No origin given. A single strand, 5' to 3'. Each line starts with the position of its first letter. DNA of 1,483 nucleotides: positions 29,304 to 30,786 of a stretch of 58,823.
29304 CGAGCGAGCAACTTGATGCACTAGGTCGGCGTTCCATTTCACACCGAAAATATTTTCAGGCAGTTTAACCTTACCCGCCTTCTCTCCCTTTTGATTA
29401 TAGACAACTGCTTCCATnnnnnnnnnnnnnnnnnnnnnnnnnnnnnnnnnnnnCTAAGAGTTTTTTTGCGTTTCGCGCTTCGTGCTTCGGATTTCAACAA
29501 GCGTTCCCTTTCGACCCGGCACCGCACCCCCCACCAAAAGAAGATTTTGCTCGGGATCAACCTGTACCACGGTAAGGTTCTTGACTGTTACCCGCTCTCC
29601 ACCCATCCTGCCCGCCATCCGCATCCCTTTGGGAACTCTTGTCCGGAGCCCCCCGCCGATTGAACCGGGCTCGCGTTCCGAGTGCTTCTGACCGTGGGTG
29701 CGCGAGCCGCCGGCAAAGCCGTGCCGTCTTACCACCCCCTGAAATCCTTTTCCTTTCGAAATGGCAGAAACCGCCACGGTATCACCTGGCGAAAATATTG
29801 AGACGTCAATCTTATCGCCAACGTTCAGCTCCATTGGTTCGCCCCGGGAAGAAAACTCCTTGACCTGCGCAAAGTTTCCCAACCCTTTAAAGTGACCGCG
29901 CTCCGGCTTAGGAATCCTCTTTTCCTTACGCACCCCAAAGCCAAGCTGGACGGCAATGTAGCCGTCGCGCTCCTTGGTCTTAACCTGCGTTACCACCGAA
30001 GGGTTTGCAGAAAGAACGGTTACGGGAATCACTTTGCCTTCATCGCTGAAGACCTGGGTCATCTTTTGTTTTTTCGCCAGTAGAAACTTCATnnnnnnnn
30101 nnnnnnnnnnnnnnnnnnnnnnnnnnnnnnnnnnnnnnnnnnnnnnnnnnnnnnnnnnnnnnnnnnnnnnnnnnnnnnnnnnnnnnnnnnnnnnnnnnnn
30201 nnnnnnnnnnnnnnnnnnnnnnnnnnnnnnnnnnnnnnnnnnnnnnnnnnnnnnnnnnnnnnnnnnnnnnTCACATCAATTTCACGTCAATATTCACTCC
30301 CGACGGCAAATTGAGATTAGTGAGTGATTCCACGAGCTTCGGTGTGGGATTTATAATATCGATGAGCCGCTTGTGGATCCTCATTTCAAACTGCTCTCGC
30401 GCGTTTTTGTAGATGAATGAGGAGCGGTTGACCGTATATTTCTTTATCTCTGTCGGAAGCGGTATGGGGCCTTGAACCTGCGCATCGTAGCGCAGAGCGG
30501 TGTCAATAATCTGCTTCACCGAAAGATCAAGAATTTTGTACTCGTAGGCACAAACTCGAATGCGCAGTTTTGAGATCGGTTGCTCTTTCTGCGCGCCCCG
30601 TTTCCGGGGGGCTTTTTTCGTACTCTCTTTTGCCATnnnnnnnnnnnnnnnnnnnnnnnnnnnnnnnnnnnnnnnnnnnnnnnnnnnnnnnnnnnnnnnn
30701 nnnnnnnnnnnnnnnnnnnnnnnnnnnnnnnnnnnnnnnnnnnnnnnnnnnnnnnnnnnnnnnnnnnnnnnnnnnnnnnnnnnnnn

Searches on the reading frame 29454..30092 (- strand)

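Call 75: search_protein_families(library=pfam, proteins=[window:29454-30092:-])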
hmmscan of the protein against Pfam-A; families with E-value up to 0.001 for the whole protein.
window:29454-30092:- (212 aa): 1 family
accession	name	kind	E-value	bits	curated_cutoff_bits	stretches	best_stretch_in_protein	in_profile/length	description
PF00297.29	Ribosomal_L3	-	1.3e-12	47.9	22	1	98-179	210-289/369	Ribosomal protein L3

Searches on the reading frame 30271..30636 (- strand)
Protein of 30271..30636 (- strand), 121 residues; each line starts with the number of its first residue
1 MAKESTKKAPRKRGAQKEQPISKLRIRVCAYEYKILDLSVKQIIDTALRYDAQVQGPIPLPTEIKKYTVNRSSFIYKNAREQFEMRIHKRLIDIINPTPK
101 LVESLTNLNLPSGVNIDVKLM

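Call 75: search_protein_families(library=pfam, proteins=[window:30271-30636:-])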
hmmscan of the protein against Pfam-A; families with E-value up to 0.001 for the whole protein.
window:30271-30636:- (121 aa): 1 family
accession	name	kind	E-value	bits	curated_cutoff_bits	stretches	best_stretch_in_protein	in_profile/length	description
PF00338.27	Ribosomal_S10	-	7.3e-31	106.8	21.2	1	25-119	1-98/98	Ribosomal protein S10p/S20e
